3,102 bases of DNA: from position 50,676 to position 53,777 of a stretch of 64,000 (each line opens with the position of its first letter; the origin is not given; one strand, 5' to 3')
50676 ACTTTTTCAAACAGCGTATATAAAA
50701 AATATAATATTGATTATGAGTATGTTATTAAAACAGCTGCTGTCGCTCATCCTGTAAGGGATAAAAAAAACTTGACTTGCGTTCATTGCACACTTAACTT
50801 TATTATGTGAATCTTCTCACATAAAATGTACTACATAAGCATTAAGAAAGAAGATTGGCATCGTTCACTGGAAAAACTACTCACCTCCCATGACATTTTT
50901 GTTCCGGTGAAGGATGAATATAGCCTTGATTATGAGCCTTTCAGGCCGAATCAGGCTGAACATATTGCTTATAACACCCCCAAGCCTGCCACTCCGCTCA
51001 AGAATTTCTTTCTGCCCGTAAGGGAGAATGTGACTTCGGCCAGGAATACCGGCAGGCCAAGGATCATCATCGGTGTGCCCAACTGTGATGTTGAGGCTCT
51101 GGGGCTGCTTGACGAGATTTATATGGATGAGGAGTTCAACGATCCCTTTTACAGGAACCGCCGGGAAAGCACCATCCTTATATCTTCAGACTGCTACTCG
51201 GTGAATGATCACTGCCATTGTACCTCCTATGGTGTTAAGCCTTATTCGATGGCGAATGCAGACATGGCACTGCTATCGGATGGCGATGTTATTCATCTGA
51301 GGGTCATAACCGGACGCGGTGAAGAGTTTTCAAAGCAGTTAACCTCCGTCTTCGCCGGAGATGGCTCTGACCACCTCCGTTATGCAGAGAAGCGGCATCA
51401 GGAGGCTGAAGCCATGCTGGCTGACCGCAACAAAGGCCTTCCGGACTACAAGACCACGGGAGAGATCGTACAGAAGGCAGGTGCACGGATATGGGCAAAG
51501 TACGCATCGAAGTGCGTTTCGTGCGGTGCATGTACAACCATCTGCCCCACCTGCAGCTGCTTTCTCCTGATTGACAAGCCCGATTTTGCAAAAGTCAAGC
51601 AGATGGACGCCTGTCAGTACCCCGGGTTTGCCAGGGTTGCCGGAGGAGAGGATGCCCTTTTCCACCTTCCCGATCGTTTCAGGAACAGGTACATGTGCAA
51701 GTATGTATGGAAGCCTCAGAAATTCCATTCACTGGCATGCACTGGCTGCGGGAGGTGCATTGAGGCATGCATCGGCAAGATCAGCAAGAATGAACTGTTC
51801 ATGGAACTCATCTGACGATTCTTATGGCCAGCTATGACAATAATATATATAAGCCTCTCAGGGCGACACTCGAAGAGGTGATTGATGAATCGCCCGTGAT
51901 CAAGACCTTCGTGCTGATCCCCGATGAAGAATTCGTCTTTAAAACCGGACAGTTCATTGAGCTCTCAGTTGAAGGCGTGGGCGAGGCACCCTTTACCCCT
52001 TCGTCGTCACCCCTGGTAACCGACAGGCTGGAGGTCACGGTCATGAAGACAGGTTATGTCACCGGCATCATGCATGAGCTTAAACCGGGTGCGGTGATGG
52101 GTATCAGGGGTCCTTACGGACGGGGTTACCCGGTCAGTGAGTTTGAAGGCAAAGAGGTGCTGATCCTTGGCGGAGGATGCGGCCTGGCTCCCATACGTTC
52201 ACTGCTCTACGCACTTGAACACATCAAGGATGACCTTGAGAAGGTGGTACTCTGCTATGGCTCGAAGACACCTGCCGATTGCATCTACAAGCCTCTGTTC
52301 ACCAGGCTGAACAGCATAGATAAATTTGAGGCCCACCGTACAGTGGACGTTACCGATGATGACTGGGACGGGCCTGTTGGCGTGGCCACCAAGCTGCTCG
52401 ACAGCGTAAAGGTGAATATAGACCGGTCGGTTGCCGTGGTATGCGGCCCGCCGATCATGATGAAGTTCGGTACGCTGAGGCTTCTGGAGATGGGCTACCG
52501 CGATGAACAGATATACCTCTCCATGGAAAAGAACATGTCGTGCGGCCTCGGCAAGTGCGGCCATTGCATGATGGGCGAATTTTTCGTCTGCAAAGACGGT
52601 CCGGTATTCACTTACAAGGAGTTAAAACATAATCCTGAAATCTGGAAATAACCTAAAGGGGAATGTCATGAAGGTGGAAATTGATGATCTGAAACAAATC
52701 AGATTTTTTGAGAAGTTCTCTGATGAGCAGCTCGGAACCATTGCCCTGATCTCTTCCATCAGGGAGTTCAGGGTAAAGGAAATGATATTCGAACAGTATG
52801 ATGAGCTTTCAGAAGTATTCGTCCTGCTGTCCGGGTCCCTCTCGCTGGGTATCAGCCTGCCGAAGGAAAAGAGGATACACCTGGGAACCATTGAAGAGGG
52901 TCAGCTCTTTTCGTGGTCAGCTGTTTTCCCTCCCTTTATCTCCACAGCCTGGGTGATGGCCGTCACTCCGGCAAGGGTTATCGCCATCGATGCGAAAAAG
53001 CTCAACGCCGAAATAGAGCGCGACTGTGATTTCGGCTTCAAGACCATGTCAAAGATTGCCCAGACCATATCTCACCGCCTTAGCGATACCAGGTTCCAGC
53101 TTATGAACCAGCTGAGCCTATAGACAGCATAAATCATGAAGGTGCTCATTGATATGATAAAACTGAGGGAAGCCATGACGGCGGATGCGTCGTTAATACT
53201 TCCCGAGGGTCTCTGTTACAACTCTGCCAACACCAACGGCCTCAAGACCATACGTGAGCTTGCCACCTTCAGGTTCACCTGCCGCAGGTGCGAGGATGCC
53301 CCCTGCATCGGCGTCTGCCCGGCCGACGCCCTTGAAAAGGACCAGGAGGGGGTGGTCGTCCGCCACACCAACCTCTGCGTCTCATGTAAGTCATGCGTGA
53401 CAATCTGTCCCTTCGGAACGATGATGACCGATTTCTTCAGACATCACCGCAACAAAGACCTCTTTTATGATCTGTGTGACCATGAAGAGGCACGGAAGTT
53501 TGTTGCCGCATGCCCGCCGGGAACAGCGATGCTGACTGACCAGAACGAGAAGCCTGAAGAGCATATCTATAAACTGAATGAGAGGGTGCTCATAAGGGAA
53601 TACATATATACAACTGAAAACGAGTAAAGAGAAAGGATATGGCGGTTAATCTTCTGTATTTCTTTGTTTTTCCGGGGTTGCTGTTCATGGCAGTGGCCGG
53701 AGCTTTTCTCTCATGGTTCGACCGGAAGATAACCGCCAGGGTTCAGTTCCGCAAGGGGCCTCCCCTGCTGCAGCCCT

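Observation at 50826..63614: Mosaic Mrp-coupled group-4 [NiFe] hydrogenase operon fronted by an AsrAB/HyhBG-type NAD(P)H-FeS module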

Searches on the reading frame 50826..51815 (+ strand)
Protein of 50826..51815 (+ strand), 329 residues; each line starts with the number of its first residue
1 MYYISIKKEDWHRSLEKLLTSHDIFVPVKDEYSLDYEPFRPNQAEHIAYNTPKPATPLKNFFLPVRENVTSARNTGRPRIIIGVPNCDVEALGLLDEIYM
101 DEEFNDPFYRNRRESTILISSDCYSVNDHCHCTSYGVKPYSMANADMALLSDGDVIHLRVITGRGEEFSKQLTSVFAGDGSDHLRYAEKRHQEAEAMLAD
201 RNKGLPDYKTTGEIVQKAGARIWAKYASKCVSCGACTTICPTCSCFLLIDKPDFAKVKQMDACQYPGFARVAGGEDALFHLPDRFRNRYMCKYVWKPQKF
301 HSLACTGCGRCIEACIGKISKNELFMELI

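Call 4: search_protein_families(library=pfam, proteins=[window:50826-51815:+], max_evalue=0.01)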
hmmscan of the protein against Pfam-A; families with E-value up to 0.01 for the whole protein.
window:50826-51815:+ (329 aa): 12 families
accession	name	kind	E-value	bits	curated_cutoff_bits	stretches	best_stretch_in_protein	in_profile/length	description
PF17179.9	Fer4_22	-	5.9e-22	78.8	27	1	229-319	1-95/95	4Fe-4S dicluster domain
PF12797.12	Fer4_2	-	7e-08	32.4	24.5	2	227-242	7-22/22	4Fe-4S binding domain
PF00037.32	Fer4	-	2.1e-07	30.9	21.1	2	227-242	5-20/24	4Fe-4S binding domain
PF13183.11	Fer4_8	-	1.6e-06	29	27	1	206-242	46-66/68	4Fe-4S dicluster domain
PF13187.11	Fer4_9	-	1.9e-06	28.2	27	1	216-242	19-49/52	4Fe-4S dicluster domain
PF12838.12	Fer4_7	-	6.4e-06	27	27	1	216-242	24-50/52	4Fe-4S dicluster domain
PF14697.11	Fer4_21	-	7.3e-05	23.3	35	1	213-245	24-56/59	4Fe-4S dicluster domain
PF13237.11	Fer4_10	-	0.00022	21.5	25.5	1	227-315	6-52/53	4Fe-4S dicluster domain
PF13534.11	Fer4_17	-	0.00033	21.6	22.2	1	216-241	32-57/61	4Fe-4S dicluster domain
PF13746.11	Fer4_18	-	0.0028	18.3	27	0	200-242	30-73/114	4Fe-4S dicluster domain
PF25160.1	LdpA_Fe-S-bd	-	0.006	16.8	27.6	0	304-317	27-41/49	LdpA Fe-S cluster-binding domain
PF12837.12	Fer4_6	-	0.0076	16.6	25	0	304-315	8-19/24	4Fe-4S binding domain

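Call 6: search_protein_families(library=ncbifam, proteins=[window:50826-51815:+], max_evalue=0.001)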
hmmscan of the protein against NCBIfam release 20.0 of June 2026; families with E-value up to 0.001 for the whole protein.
window:50826-51815:+ (329 aa): 7 families
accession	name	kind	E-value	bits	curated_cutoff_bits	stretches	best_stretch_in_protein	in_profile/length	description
NF040829.1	sulfhyd_ShyB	equivalog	2.8e-44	151.5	690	1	1-323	1-324/334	NAD(P)-dependent hydrogenase/sulfhydrogenase 2 subunit beta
NF040833.1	sulfhyd_HydB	equivalog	6.5e-33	114.1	750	1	1-320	1-327/367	NADPH-dependent hydrogenase/sulfhydrogenase 1 subunit beta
TIGR02910.1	sulfite_red_A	equivalog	8.2e-32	110.7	323.15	1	65-320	76-318/334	anaerobic sulfite reductase subunit AsrA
NF007012.0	PRK09476.1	equivalog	5.8e-05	22.4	269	0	300-317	181-198/254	ferredoxin-type protein NapG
NF040864.1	HgcB_ferredoxin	equivalog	9.2e-05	22.2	99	0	226-264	12-47/93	mercury methylation ferredoxin HgcB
NF006076.0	PRK08222.1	equivalog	0.00034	20.5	270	1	216-247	61-92/181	hydrogenase 4 subunit H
NF009053.0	PRK12387.1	subfamily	0.00056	19.7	204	0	213-247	58-92/180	formate hydrogenlyase complex iron-sulfur subunit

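Call 20: search_solved_structures(query=window:50826-51815:+, max_evalue=0.01, show_alignments=2)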
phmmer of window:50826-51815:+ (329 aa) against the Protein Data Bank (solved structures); distinct sequences matched with E-value up to 0.01: 3.
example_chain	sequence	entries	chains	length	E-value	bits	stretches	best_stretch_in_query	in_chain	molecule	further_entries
9nez_B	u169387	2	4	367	2.3e-31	112.1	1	1-320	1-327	Sulfhydrogenase 1 subunit beta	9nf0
7bkb_E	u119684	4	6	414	0.0047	19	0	221-248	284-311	Formate dehydrogenase, beta subunit (F420)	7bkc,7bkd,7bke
2v2k_A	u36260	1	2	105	0.0072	18.4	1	218-260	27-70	FERREDOXIN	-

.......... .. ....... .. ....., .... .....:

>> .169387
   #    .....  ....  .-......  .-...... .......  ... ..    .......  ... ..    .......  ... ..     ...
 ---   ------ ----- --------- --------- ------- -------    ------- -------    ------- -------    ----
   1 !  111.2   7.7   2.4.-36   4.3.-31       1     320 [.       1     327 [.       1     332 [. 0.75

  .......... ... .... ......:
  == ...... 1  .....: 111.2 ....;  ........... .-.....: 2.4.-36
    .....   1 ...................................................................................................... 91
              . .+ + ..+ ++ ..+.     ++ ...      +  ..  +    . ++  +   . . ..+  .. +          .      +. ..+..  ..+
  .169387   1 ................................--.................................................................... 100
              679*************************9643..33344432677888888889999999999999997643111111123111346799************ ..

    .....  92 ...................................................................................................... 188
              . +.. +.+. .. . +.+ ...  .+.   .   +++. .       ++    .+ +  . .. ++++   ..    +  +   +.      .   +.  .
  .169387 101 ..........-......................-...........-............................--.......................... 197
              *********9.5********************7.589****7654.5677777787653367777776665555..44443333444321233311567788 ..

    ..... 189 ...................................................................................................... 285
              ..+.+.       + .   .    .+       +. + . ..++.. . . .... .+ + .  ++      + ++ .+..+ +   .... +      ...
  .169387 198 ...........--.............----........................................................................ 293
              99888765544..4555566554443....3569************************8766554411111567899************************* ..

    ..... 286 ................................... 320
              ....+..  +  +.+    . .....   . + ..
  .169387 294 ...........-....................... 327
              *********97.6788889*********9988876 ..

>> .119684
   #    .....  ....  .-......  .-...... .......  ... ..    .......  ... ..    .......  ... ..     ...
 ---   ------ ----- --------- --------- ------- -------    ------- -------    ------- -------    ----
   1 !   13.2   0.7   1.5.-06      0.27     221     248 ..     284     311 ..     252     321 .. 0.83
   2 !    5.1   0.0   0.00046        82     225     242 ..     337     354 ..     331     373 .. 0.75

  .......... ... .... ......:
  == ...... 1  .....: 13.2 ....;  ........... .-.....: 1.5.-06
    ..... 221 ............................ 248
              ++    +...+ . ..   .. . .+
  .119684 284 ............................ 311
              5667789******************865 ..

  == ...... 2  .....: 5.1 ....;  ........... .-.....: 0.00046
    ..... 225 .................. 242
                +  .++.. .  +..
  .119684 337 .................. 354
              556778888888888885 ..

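Call 29: find_homologous_proteins(query=window:50826-51815:+, max_evalue=1e-10)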
Query window:50826-51815:+ (329 aa): 1405 proteins with E <= 1e-10 among 2291 candidates; the best 120 are listed.
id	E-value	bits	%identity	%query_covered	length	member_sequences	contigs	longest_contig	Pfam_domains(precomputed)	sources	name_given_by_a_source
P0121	1.6e-230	782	100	100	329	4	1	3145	PF17179.10,PF12797.13,PF00037.33,PF12838.13,PF13187.12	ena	-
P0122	1.2e-210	716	92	100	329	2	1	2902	PF17179.10,PF12797.13,PF00037.33,PF12838.13,PF13183.12,PF13187.12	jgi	-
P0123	7.7e-194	661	84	100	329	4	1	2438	PF17179.10,PF12797.13,PF00037.33,PF12838.13,PF13187.12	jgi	jgi:ferredoxin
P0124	2.7e-191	653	83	100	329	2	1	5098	PF17179.10,PF12797.13,PF00037.33,PF12838.13,PF13187.12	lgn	-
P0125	2.8e-189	646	83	100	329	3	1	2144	PF17179.10,PF12797.13,PF00037.33,PF12838.13,PF13187.12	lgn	-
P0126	3.6e-189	646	82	100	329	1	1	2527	PF17179.10,PF12797.13,PF00037.33,PF12838.13,PF13187.12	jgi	-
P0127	9.8e-189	644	82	100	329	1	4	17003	PF17179.10,PF12797.13,PF00037.33,PF12838.13,PF13187.12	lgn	-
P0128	1.9e-188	643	83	100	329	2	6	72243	PF17179.10,PF12797.13,PF00037.33,PF12838.13,PF13187.12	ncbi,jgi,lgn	jgi:ferredoxin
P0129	2.2e-188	643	81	100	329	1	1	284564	PF17179.10,PF12797.13,PF00037.33,PF12838.13,PF13187.12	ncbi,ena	-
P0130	5.0e-188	642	82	100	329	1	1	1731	PF17179.10,PF12797.13,PF00037.33,PF12838.13,PF13187.12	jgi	-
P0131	8.7e-187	638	81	100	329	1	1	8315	PF17179.10,PF12797.13,PF00037.33,PF13187.12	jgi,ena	jgi:ferredoxin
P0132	1.2e-186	637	81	100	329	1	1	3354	PF17179.10,PF12797.13,PF00037.33,PF13187.12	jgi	jgi:ferredoxin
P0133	1.3e-186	637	82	100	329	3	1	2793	PF17179.10,PF12797.13,PF00037.33,PF12838.13,PF13187.12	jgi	-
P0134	4.3e-185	632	81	100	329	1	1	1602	PF17179.10,PF12797.13,PF00037.33,PF13187.12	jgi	jgi:ferredoxin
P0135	4.0e-184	629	80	100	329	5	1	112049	PF17179.10,PF12797.13,PF00037.33,PF12838.13,PF13187.12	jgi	jgi:ferredoxin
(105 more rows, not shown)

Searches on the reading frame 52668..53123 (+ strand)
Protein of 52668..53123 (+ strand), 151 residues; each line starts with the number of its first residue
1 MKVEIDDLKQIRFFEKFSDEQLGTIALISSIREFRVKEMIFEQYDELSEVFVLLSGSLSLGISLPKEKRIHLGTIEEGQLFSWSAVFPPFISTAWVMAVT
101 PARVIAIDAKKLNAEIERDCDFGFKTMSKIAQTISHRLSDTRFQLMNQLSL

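Call 4: search_protein_families(library=pfam, proteins=[window:52668-53123:+], max_evalue=0.01)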
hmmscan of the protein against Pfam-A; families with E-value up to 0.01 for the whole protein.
window:52668-53123:+ (151 aa): 1 family
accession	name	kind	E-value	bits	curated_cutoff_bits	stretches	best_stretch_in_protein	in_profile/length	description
PF00027.35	cNMP_binding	-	2.3e-11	44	27.5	1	32-119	2-89/89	Cyclic nucleotide-binding domain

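Call 6: search_protein_families(library=ncbifam, proteins=[window:52668-53123:+], max_evalue=0.001)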
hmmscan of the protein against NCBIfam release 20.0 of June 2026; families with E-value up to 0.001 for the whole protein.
window:52668-53123:+ (151 aa): 4 families
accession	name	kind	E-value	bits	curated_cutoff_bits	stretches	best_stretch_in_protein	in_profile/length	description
TIGR03896.1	cyc_nuc_ocin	subfamily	6.4e-08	32.3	161.05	1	28-145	7-128/317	bacteriocin-type transport-associated protein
NF006901.0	PRK09392.1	equivalog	8.5e-07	28.5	211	1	4-136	5-136/236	transcriptional activator FtrB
NF041163.2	encap_f2b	equivalog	2.8e-06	26.7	400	1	3-120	68-187/450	family 2B encapsulin nanocompartment shell protein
NF008732.0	PRK11753.1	equivalog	2e-05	24.2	266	1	19-145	13-136/214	cAMP-activated global transcriptional regulator CRP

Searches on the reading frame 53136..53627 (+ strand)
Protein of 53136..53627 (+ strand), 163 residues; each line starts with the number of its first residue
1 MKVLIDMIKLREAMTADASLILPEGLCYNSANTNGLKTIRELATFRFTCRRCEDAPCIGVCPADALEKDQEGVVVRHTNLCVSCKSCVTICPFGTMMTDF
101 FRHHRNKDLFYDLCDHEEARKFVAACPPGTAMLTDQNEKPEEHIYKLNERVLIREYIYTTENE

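Call 4: search_protein_families(library=pfam, proteins=[window:53136-53627:+], max_evalue=0.01)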
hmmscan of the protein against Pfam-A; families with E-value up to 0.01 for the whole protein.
window:53136-53627:+ (163 aa): 11 families
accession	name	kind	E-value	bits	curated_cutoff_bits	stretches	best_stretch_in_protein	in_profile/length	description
PF13247.11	Fer4_11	-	1e-07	32.5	26.2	1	47-134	8-98/100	4Fe-4S dicluster domain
PF12838.12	Fer4_7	-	8e-07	29.9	27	1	48-94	1-51/52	4Fe-4S dicluster domain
PF13187.11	Fer4_9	-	2e-05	25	27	1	49-94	2-50/52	4Fe-4S dicluster domain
PF25160.1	LdpA_Fe-S-bd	-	2.3e-05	24.5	27.6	1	55-96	7-43/49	LdpA Fe-S cluster-binding domain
PF13484.11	Fer4_16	-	4.8e-05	24.5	30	0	81-117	2-38/66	4Fe-4S double cluster binding domain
PF00037.32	Fer4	-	5.9e-05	23.2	21.1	1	75-94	2-21/24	4Fe-4S binding domain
PF13237.11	Fer4_10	-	6.8e-05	23.2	25.5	2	48-92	8-53/53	4Fe-4S dicluster domain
PF14697.11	Fer4_21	-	0.00074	20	35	1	48-93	7-53/59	4Fe-4S dicluster domain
PF12837.12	Fer4_6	-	0.00084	19.6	25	1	78-94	6-22/24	4Fe-4S binding domain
PF12800.12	Fer4_4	-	0.0012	19.4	24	1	79-94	2-17/17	4Fe-4S binding domain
PF12797.12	Fer4_2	-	0.0018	18.6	24.5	1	74-93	3-22/22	4Fe-4S binding domain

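Call 6: search_protein_families(library=ncbifam, proteins=[window:53136-53627:+], max_evalue=0.001)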
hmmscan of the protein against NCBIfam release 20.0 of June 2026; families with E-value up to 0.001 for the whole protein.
window:53136-53627:+ (163 aa): 40 families (the best 25 are shown)
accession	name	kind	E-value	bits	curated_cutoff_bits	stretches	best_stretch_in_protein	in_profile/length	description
NF009408.0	PRK12769.1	equivalog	9.1e-17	60.4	1003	1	47-137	54-148/659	formate-dependent uric acid utilization protein AegA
TIGR02951.1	DMSO_dmsB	equivalog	7.5e-14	52.1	214.1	1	45-128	60-145/161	DMSO/selenate family reductase complex B subunit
TIGR03149.1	cyt_nit_nrfC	equivalog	1.4e-13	50.8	377.6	1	42-155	87-203/225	cytochrome c nitrite reductase Fe-S protein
NF038355.1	FDH3_beta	equivalog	1.7e-13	51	240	1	46-95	51-100/180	formate dehydrogenase FDH3 subunit beta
NF045797.1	DsrO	equivalog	4e-13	49.3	200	1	41-107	95-161/235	sulfate reduction electron transfer complex DsrMKJOP subunit DsrO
NF007658.0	PRK10330.1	equivalog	4.3e-13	49.2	260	1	48-98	57-106/181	electron transport protein HydN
NF041715.1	arsenate_red_ArrB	equivalog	1.3e-12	47.7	450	1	48-106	56-114/233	arsenate respiratory reductase iron-sulfur subunit ArrB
NF045766.1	PhenlGlyoxDHPadI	equivalog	2.5e-12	46.3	700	1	48-131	54-133/443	NADH-dependent phenylglyoxylate dehydrogenase subunit beta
NF008134.0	PRK10882.1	equivalog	1.9e-11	43.6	263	1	40-122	104-186/329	hydrogenase 2 operon protein HybA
NF009451.0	PRK12809.1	equivalog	1e-10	40.5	1154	1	43-135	50-138/639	formate-dependent uric acid utilization protein YgfT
NF011569.0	PRK14993.1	equivalog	4.5e-09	36.1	416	1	38-123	90-171/244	tetrathionate reductase subunit TtrB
NF045715.1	sulf_resp_HmcB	equivalog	1e-08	34.7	420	1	46-122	104-180/307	sulfate respiration complex iron-sulfur protein HmcB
NF041782.1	mnquin_red_QrcC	equivalog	1.2e-08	35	400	1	42-108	58-128/239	menaquinone reductase iron-sulfur cluster-binding subunit QrcC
TIGR03478.1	DMSO_red_II_bet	subfamily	1.7e-08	33.8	480.7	1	48-150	130-233/321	DMSO reductase family type II enzyme, iron-sulfur subunit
TIGR04105.1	FeFe_hydrog_B1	subfamily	6.8e-08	31.6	450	1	55-98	164-207/462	monomeric [FeFe] hydrogenase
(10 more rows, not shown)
